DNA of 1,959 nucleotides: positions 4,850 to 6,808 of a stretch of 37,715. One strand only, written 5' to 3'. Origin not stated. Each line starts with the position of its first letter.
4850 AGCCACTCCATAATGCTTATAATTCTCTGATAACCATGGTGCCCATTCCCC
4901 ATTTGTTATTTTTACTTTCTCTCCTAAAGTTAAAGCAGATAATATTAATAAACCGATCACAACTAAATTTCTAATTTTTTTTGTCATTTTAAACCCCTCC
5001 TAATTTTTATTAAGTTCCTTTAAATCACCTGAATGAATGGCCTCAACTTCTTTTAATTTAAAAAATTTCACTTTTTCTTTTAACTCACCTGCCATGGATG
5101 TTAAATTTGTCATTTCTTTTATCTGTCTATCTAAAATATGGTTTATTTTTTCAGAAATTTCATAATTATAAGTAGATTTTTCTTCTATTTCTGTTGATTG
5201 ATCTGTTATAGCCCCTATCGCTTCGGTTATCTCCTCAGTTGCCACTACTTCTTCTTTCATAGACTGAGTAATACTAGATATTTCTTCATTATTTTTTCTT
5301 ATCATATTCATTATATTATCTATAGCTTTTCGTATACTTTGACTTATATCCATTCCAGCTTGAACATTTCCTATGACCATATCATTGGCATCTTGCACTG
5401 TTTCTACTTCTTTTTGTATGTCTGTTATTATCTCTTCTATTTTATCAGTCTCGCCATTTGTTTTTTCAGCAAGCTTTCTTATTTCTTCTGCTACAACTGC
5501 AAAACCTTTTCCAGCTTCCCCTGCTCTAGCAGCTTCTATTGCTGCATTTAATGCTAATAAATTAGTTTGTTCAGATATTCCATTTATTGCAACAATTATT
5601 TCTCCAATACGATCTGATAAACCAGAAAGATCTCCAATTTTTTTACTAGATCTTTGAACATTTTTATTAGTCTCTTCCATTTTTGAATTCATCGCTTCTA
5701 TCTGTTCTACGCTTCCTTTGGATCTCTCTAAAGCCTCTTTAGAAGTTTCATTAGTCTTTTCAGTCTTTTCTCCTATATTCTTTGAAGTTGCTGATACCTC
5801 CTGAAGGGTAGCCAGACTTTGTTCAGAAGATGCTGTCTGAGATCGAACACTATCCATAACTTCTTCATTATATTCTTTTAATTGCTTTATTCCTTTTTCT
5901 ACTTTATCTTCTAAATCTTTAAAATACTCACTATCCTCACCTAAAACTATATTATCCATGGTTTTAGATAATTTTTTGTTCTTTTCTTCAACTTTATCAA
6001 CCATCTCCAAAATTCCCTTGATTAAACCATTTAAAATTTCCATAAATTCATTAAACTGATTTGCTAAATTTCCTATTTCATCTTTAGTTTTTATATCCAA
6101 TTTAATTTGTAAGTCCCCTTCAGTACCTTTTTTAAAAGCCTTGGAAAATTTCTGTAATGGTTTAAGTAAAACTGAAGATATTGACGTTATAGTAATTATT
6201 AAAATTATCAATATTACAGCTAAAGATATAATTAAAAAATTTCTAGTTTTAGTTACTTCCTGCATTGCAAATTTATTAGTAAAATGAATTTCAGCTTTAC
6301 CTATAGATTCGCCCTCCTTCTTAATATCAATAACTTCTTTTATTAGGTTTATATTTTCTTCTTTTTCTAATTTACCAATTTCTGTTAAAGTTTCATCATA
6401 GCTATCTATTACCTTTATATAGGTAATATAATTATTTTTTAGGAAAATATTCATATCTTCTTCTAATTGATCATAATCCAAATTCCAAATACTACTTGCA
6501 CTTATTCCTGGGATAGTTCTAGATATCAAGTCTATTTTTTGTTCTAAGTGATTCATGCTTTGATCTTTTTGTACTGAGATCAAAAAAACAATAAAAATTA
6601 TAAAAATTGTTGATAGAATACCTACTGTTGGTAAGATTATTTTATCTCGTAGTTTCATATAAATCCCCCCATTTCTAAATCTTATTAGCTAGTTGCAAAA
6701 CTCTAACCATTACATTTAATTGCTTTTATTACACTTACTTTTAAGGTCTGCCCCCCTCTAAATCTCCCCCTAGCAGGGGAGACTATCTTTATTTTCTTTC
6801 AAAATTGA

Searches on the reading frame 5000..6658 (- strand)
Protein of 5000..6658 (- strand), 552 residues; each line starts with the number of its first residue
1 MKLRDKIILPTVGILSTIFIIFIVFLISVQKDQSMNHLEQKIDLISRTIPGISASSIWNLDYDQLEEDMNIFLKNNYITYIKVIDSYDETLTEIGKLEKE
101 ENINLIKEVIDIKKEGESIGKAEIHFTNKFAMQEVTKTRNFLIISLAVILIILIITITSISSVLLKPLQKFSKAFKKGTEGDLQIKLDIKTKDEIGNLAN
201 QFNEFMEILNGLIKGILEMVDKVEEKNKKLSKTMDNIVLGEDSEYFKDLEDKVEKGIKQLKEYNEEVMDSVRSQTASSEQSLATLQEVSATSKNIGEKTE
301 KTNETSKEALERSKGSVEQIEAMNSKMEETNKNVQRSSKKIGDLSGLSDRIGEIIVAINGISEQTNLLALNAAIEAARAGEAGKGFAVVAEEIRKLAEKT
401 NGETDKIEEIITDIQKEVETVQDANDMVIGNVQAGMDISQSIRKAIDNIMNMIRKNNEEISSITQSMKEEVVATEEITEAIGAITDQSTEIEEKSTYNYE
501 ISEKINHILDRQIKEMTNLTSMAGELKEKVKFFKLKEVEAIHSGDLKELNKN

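Call 17: search_protein_families(library=pfam, proteins=[window:5000-6658:-])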
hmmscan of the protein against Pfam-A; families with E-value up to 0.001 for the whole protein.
window:5000-6658:- (552 aa): 3 families
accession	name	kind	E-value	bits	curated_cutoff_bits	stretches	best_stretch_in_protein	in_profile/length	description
PF00015.26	MCPsignal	-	1e-36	126.8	34.6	1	323-486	7-170/172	Methyl-accepting chemotaxis protein (MCP) signalling domain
PF00672.30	HAMP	-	1.9e-08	34.9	25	1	162-209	4-51/53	HAMP domain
PF17149.10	CHASE5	-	0.00051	20.4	27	1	33-89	4-60/108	Periplasmic sensor domain found in signal transduction proteins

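Call 18: find_encoding_contigs(protein=window:5000-6658:-, flank=4000, max_places=10)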
Protein window:5000-6658:- (552 aa): no gene with exactly this product is on record in the collection.

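Call 23: find_homologous_proteins(query=window:5000-6658:-, max_evalue=1e-30)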
Query window:5000-6658:- (552 aa): 245 proteins with E <= 1e-30 among 8000 candidates; the best 120 are listed.
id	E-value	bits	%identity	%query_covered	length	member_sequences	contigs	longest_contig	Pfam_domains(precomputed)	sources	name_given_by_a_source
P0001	0.0e+0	1119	100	100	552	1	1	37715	PF00015.27,PF00672.31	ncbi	ncbi:MAG: methyl-accepting chemotaxis protein [Fusobacteriota bacterium]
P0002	5.8e-142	492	51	97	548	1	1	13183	PF00015.27,PF00672.31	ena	-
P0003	1.1e-136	475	48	97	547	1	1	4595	PF00015.27,PF00672.31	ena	-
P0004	1.5e-98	349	48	72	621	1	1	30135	PF00015.27,PF00672.31,PF08269.18,PF17200.11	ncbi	ncbi:MAG: methyl-accepting chemotaxis protein [Fusobacteriota bacterium]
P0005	2.3e-97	345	38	92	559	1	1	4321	PF00015.27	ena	-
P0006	1.0e-91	327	49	70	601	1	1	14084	PF00015.27,PF00672.31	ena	-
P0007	1.3e-91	326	46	70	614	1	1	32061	PF00015.27,PF00672.31,PF08269.18,PF17200.11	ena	-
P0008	2.2e-90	322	47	72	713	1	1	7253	PF00015.27,PF00672.31,PF02743.25,PF22673.3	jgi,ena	-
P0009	2.8e-90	322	47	68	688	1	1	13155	PF00015.27,PF00672.31,PF02743.25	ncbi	ncbi:MAG: methyl-accepting chemotaxis protein [Fusobacteriota bacterium]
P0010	1.0e-87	314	47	71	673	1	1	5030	PF00015.27,PF00672.31,PF02743.25,PF22673.3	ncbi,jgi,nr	ncbi:MAG: hypothetical protein B6I28_05980 [Fusobacteriia bacterium 4572_132]|nr:MAG: hypothetical p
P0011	1.1e-87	313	47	71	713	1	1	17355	PF00015.27,PF00672.31,PF02743.25,PF22673.3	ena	-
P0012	4.1e-86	308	46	69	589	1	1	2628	PF00015.27,PF00672.31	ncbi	ncbi:MAG: methyl-accepting chemotaxis protein [Fusobacteriota bacterium]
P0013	8.0e-86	307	44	72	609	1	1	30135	PF00015.27,PF00672.31,PF08269.18,PF17200.11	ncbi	ncbi:MAG: methyl-accepting chemotaxis protein [Fusobacteriota bacterium]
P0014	2.1e-84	303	44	73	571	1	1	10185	PF00015.27,PF17201.11,PF02743.25,PF17200.11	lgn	-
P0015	5.4e-84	301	42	73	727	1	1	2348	PF00015.27,PF00672.31,PF08269.18,PF17200.11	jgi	jgi:methyl-accepting chemotaxis protein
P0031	2.0e-78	283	42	71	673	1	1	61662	PF00015.27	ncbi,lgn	-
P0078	1.6e-54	204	37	67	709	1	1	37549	PF00015.27,PF00672.31,PF17201.11,PF02743.25,PF08269.18,PF17200.11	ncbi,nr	ncbi:MAG: methyl-accepting chemotaxis protein [Fusobacteriaceae bacterium]|nr:methyl-accepting chemo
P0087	5.6e-44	169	31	90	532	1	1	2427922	PF00015.27,PF00672.31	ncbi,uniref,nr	ncbi:methyl-accepting chemotaxis protein [Haliovirga abyssi]|uniref:Methyl-accepting chemotaxis prot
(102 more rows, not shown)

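Call 25: find_encoding_contigs(protein=P0004, flank=10000, max_places=4)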
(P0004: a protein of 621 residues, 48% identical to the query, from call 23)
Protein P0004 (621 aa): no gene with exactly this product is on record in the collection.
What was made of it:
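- On Bacterial MITE (non-autonomous DDE-transposon derivative): The rest of the source MAG was not retrievable (calls 18, 25).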

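Call 26: find_encoding_contigs(protein=P0002, flank=10000, max_places=4)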
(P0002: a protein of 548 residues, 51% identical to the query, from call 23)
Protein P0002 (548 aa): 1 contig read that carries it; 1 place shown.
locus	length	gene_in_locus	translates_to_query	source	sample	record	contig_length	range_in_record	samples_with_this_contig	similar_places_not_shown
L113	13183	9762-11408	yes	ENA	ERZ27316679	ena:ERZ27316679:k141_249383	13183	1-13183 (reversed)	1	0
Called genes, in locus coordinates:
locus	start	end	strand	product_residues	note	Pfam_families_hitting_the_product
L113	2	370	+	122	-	?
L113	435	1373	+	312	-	PF02729:OTCace_N, PF00185:OTCace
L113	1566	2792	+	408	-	PF00764:Arginosuc_synth, PF20979:Arginosuc_syn_C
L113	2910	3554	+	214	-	PF22175:Ogg-HhH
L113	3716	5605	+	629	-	PF13623:SurA_N_2, PF13624:SurA_N_3, PF13145:Rotamase_2, PF13616:Rotamase_3, PF00639:Rotamase, PF13616:Rotamase_3, PF00639:Rotamase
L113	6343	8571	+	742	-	PF02901:PFL-like, PF01228:Gly_radical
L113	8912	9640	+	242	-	PF13353:Fer4_12, PF04055:Radical_SAM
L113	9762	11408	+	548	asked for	PF00672:HAMP, PF00015:MCPsignal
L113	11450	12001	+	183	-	PF02887:PK_C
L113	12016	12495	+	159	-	PF12682:Flavodoxin_4, PF12724:Flavodoxin_5 (weak)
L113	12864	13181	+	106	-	?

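Call 42: find_encoding_contigs(protein=P0007, flank=10000, max_places=3)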
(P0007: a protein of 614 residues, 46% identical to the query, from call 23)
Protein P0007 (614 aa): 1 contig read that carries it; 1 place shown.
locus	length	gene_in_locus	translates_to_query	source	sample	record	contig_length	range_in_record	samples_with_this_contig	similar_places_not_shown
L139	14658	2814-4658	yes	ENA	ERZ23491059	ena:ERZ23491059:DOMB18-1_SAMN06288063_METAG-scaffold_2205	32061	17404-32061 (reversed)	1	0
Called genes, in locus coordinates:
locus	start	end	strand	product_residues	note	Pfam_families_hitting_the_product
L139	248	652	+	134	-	PF01814:Hemerythrin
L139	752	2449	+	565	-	PF03063:Prismane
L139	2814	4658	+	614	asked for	PF08269:dCache_2, PF17200:sCache_2, PF00672:HAMP, PF00015:MCPsignal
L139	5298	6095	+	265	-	PF03705:CheR_N, PF01739:CheR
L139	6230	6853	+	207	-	PF00005:ABC_tran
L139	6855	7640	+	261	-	PF03649:UPF0014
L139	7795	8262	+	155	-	PF03975:CheD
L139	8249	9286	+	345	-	PF00072:Response_reg, PF01339:CheB_methylest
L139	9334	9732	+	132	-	PF00072:Response_reg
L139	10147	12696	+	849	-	PF01627:Hpt, PF07194:P2, PF02895:H-kinase_dim, PF02518:HATPase_c, PF01584:CheW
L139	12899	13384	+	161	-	PF01584:CheW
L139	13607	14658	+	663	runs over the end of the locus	PF08269:dCache_2, PF17200:sCache_2, PF17201:Cache_3-Cache_2, PF17200:sCache_2, PF17201:Cache_3-Cache_2, PF00015:MCPsignal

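Call 43: find_encoding_contigs(protein=P0006, flank=10000, max_places=3)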
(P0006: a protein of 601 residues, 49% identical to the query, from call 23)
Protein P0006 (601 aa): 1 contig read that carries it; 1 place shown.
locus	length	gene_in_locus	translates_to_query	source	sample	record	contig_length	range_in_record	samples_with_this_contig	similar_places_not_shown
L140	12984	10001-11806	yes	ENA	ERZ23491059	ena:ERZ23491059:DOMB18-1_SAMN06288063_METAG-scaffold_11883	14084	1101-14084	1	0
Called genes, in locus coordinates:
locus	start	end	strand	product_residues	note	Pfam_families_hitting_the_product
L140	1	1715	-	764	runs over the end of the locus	-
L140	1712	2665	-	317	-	PF12895:ANAPC3 (faint), PF25064:ARM_TT21_5th (faint), PF00515:TPR_1 (faint), PF07719:TPR_2 (faint), PF13181:TPR_8 (faint), PF13424:TPR_12 (faint), PF13428:TPR_14 (faint), PF23914:TPR_CcmH_CycH (weak), +3 more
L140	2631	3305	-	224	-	PF04367:DUF502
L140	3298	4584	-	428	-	PF01595:CNNM, PF00571:CBS, PF03471:CorC_HlyC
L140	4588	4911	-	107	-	PF13740:ACT_6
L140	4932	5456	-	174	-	PF00571:CBS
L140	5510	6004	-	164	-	PF00334:NDK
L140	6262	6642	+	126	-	PF23198:PDE8A_N (weak), PF00072:Response_reg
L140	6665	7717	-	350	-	PF02481:DNA_processg_A, PF17782:WHD_DprA (weak)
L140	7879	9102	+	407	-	PF00009:GTP_EFTU (faint), PF01926:MMR_HSR1, PF02421:FeoB_N, PF03193:RsgA_GTPase (faint), PF00350:Dynamin_N (faint), PF16897:MMR_HSR1_Xtn (weak), PF18128:HydF_dimer, PF18133:HydF_tetramer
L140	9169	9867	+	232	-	PF00691:OmpA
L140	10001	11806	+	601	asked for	PF00672:HAMP (weak), PF00015:MCPsignal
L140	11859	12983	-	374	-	?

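Call 44: find_encoding_contigs(protein=P0011, flank=10000, max_places=3)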
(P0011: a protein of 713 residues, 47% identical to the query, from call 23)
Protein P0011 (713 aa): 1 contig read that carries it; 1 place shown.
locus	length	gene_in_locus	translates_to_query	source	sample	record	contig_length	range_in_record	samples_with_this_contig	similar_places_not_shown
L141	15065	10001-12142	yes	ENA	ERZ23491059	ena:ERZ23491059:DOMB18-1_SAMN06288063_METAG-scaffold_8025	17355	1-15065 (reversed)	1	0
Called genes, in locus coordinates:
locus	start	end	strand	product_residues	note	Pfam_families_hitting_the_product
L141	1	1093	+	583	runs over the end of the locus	PF01973:MptE-like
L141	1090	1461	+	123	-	PF00072:Response_reg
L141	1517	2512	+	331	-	PF01515:PTA_PTB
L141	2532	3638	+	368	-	PF00871:Acetate_kinase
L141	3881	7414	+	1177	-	PF01855:POR_N, PF17147:PFOR_II, PF01558:POR, PF10371:EKR, PF00037:Fer4 (weak), PF12837:Fer4_6 (weak), PF12838:Fer4_7, PF13484:Fer4_16, +6 more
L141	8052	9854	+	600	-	PF00009:GTP_EFTU, PF01926:MMR_HSR1 (weak), PF22042:EF-G_D2, PF03144:GTP_EFTU_D2, PF00679:EFG_C, PF21018:BipA_C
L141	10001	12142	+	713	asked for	PF02743:dCache_1, PF22673:MCP-like_PDC_1, PF00672:HAMP, PF00015:MCPsignal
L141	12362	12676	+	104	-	PF04297:UPF0122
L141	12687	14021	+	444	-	PF02881:SRP54_N, PF06414:Zeta_toxin (weak), PF13401:AAA_22 (weak), PF00448:SRP54, PF01656:CbiA (weak), PF02978:SRP_SPB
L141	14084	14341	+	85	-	PF00886:Ribosomal_S16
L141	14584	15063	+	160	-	?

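Call 60: find_encoding_contigs(protein=P0003, flank=5000, max_places=3)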
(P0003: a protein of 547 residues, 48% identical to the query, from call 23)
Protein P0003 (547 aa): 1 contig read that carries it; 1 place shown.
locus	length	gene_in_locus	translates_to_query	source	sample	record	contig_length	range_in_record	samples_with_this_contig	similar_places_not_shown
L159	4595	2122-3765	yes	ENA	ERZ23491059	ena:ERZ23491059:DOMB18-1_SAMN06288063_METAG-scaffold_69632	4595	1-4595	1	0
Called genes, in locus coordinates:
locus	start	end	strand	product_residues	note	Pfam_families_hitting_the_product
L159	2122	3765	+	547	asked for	PF00672:HAMP (weak), PF00015:MCPsignal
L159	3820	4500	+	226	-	PF02887:PK_C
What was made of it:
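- Tried and rejected: The best MCP homologs (51% and 48% identity) are not syntenic (calls 26, 60).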

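Call 71: list_cluster_members(proteins=[P0001, P0004, P0009, P0012])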
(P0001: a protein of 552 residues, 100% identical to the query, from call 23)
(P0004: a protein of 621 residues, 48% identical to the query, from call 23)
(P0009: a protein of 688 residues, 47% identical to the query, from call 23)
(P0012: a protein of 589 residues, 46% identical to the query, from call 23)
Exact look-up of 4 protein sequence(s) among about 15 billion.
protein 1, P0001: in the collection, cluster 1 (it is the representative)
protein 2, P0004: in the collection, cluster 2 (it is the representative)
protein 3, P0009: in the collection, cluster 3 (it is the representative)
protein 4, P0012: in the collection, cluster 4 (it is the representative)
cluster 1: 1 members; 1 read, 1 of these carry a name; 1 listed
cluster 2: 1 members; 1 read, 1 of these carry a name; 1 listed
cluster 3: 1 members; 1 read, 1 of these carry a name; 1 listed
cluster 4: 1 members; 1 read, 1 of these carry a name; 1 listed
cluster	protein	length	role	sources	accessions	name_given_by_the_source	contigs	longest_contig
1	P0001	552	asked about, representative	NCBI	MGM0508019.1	MAG: methyl-accepting chemotaxis protein [Fusobacteriota bacterium]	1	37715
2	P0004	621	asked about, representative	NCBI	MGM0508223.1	MAG: methyl-accepting chemotaxis protein [Fusobacteriota bacterium]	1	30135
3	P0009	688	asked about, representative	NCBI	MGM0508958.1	MAG: methyl-accepting chemotaxis protein [Fusobacteriota bacterium]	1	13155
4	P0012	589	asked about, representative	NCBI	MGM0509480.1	MAG: methyl-accepting chemotaxis protein [Fusobacteriota bacterium]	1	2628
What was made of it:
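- Tried and rejected: Fetching other contigs of the same MAG (MGM05080xx-05094xx, call 71): not on record (calls 18, 25).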

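Call 76: find_encoding_contigs(protein=P0078, flank=10000, max_places=2)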
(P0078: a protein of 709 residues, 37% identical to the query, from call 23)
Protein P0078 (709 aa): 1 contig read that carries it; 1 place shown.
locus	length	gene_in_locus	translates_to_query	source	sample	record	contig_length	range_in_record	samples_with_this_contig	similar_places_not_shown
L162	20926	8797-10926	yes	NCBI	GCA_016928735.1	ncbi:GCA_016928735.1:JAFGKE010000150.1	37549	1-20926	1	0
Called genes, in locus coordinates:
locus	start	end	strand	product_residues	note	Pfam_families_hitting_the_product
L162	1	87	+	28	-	PF03143:GTP_EFTU_D3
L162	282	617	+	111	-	PF08274:Zn_Ribbon_YjdM, PF03831:YjdM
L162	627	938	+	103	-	-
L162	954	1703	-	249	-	PF20772:TACO1_YebC_N, PF01709:Transcrip_reg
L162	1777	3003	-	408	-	-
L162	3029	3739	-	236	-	PF00398:RrnaAD (weak), PF13489:Methyltransf_23 (weak), PF05401:NodS (weak), PF08241:Methyltransf_11, PF08242:Methyltransf_12, PF13649:Methyltransf_25, PF13847:Methyltransf_31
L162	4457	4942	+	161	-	PF05198:IF3_N, PF00707:IF3_C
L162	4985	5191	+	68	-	PF01632:Ribosomal_L35p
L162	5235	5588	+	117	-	PF00453:Ribosomal_L20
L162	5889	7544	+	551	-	PF02690:Na_Pi_cotrans, PF01895:PhoU (faint)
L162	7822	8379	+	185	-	-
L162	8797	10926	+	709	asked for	PF08269:dCache_2, PF17200:sCache_2, PF02743:dCache_1 (weak), PF17201:Cache_3-Cache_2, PF00672:HAMP (faint), PF00015:MCPsignal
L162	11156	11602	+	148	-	PF00226:DnaJ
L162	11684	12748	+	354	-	PF00764:Arginosuc_synth, PF02540:NAD_synthase (faint), PF02568:ThiI (faint), PF03054:tRNA_Me_trans, PF20259:tRNA_Me_trans_M, PF20258:tRNA_Me_trans_C (weak)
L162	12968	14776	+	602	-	PF00015:MCPsignal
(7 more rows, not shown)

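Call 77: find_encoding_contigs(protein=P0087, flank=10000, max_places=2)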
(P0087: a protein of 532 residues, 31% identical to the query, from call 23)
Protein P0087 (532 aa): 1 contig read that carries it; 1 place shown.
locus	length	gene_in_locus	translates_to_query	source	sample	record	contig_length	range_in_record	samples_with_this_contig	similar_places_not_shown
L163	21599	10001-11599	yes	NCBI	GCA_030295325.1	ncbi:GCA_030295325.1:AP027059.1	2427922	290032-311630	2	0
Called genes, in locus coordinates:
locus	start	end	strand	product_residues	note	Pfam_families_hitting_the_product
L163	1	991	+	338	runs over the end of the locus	PF01075:Glyco_transf_9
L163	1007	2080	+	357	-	PF00266:Aminotran_5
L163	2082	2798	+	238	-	PF00483:NTP_transferase, PF12804:NTP_transf_3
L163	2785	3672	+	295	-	PF04991:LicD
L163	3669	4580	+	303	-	PF04991:LicD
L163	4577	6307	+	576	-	PF00664:ABC_membrane, PF00005:ABC_tran, PF02463:SMC_N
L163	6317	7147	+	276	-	PF02749:QRPTase_N, PF01729:QRPTase_C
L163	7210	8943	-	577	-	PF11849:DUF3369 (faint), PF13492:GAF_3 (faint), PF01590:GAF (faint), PF13185:GAF_2 (faint), PF00512:HisKA, PF02518:HATPase_c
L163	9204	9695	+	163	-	PF14595:Thioredoxin_9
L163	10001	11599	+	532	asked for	PF00672:HAMP (weak), PF00015:MCPsignal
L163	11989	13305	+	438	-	PF13375:RnfC_N, PF01512:Complex1_51K, PF13746:Fer4_18 (faint), PF10531:SLBB (faint), PF12838:Fer4_7, PF13183:Fer4_8 (weak), PF13187:Fer4_9, PF13237:Fer4_10, +5 more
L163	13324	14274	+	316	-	PF03116:NQR2_RnfD_RnfE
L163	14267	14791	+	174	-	PF04205:FMN_bind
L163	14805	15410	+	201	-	PF02508:Rnf-Nqr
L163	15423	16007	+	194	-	PF02508:Rnf-Nqr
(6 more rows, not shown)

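Call 83: find_encoding_contigs(protein=P0031, flank=10000, max_places=6)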
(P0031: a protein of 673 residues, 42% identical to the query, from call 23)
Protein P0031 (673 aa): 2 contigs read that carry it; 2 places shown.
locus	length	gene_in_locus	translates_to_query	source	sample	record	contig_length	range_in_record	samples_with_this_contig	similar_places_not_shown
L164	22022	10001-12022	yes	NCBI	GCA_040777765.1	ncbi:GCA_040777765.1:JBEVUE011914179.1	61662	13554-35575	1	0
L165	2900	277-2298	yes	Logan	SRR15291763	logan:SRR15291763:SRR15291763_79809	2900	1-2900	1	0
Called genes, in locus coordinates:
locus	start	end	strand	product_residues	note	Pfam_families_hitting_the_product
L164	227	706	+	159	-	-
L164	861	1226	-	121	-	-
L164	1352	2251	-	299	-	PF00483:NTP_transferase, PF12804:NTP_transf_3 (weak)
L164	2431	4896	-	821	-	PF00521:DNA_topoisoIV, PF03989:DNA_gyraseA_C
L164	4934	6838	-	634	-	PF02518:HATPase_c, PF00204:DNA_gyraseB, PF01751:Toprim, PF00986:DNA_gyraseB_C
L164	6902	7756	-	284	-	PF05258:DciA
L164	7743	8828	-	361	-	PF02463:SMC_N, PF13175:AAA_15 (weak), PF13476:AAA_23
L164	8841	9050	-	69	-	PF13275:S4_2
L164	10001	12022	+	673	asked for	PF00015:MCPsignal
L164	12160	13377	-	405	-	PF00579:tRNA-synt_1b, PF22421:SYY_C-terminal (weak), PF01479:S4 (weak)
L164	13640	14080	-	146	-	PF13302:Acetyltransf_3 (weak), PF00583:Acetyltransf_1 (weak), PF13508:Acetyltransf_7 (weak)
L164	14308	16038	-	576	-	PF13623:SurA_N_2, PF13624:SurA_N_3, PF09312:SurA_N (faint), PF13145:Rotamase_2, PF00639:Rotamase, PF13616:Rotamase_3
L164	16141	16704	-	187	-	PF00117:GATase, PF07722:Peptidase_C26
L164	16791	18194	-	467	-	PF03841:SelA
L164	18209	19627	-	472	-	PF00072:Response_reg, PF00158:Sigma54_activat, PF14532:Sigma54_activ_2, PF25601:AAA_lid_14, PF02954:HTH_8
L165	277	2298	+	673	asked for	PF00015:MCPsignal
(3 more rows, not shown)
